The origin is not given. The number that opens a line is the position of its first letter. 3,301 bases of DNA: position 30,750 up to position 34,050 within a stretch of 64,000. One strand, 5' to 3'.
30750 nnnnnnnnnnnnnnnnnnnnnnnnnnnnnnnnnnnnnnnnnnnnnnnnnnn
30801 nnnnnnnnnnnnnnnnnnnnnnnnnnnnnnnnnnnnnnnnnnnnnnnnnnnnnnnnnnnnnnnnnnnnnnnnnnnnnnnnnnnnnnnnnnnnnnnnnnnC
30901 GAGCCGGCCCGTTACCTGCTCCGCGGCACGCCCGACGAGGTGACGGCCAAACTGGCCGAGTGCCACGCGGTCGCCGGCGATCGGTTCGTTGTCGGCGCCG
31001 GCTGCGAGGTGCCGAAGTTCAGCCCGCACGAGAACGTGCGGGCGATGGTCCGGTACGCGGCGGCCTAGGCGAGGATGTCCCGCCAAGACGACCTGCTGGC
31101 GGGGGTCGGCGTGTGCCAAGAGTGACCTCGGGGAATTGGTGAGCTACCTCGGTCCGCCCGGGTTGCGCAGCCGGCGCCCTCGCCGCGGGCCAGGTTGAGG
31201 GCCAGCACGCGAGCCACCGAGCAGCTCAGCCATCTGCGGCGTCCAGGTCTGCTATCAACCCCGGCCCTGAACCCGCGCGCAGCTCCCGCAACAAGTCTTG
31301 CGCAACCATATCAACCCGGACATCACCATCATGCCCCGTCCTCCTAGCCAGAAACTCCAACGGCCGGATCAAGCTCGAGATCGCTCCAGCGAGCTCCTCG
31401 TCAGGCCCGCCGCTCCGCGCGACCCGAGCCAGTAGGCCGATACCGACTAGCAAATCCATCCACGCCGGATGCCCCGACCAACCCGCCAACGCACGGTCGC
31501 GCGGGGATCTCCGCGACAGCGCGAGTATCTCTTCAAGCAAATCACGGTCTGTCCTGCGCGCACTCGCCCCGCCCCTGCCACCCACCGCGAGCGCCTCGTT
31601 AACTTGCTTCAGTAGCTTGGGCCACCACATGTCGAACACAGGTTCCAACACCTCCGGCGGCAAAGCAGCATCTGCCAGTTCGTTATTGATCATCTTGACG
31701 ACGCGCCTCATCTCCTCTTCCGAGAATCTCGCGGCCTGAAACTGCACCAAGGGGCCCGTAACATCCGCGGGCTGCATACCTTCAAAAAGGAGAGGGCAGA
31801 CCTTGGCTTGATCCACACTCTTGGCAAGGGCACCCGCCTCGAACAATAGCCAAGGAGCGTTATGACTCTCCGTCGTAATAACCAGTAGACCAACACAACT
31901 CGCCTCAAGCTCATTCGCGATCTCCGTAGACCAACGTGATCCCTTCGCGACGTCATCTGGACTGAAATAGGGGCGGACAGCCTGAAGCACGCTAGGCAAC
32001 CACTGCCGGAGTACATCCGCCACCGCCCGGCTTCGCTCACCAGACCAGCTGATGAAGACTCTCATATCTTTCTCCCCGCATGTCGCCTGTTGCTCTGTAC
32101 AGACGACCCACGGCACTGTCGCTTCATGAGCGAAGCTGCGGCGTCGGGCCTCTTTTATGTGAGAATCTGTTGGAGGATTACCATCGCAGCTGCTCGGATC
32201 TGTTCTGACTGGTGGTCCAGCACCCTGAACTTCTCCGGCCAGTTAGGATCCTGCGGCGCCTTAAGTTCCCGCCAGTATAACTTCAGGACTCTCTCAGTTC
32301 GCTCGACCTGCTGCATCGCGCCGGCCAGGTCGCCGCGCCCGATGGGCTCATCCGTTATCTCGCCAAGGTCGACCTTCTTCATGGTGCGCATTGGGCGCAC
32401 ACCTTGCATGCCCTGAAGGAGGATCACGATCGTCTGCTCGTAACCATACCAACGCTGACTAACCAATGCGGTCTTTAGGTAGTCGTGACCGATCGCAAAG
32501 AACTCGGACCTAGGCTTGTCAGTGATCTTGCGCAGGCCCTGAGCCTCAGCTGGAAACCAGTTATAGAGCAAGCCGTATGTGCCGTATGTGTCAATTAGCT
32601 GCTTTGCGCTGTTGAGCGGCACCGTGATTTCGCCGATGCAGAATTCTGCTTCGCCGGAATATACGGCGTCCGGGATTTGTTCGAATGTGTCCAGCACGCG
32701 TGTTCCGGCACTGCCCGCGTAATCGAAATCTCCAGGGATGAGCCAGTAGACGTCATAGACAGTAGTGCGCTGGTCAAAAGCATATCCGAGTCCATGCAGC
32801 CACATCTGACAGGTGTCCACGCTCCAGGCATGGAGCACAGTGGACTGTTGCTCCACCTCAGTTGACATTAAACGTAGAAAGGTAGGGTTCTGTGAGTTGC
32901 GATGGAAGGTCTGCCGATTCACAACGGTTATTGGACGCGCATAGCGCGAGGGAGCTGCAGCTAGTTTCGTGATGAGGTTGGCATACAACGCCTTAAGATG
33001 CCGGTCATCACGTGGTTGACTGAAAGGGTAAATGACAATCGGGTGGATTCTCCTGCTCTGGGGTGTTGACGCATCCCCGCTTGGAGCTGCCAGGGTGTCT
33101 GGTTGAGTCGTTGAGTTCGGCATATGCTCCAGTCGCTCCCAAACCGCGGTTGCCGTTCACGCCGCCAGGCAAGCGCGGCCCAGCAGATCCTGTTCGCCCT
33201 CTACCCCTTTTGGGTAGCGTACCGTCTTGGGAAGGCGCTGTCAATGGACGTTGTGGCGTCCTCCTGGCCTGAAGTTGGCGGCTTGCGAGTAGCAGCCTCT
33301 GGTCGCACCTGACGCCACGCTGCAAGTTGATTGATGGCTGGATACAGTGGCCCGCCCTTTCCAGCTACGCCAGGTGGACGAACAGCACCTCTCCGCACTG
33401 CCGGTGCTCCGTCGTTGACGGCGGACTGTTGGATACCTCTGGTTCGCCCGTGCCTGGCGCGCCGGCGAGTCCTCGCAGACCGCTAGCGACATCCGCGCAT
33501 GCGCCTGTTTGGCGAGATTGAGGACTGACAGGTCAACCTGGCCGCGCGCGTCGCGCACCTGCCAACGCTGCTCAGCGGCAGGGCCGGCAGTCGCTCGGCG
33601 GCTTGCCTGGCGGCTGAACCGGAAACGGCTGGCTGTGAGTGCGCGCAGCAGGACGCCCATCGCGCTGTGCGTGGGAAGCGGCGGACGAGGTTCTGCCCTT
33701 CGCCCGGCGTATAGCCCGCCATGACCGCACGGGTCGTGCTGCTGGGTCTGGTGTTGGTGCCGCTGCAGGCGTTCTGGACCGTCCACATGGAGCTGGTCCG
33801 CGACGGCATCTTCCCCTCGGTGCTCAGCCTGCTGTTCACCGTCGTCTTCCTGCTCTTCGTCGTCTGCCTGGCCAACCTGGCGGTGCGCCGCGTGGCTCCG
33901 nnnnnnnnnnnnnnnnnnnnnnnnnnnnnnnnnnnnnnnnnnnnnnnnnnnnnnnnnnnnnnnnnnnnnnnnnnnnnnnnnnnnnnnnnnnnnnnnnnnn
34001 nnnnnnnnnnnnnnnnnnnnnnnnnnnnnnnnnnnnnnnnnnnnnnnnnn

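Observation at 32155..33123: Orphan 322-aa partner protein with Rossmann-like strand pattern and no known motifs, the lowest-GC gene in the window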

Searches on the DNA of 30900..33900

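Call 75: search_rna_families(source=window, start=30900, end=33900, threshold=evalue, max_evalue=1)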
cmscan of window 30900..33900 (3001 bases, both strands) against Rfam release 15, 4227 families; matches with E-value up to 1: 0.
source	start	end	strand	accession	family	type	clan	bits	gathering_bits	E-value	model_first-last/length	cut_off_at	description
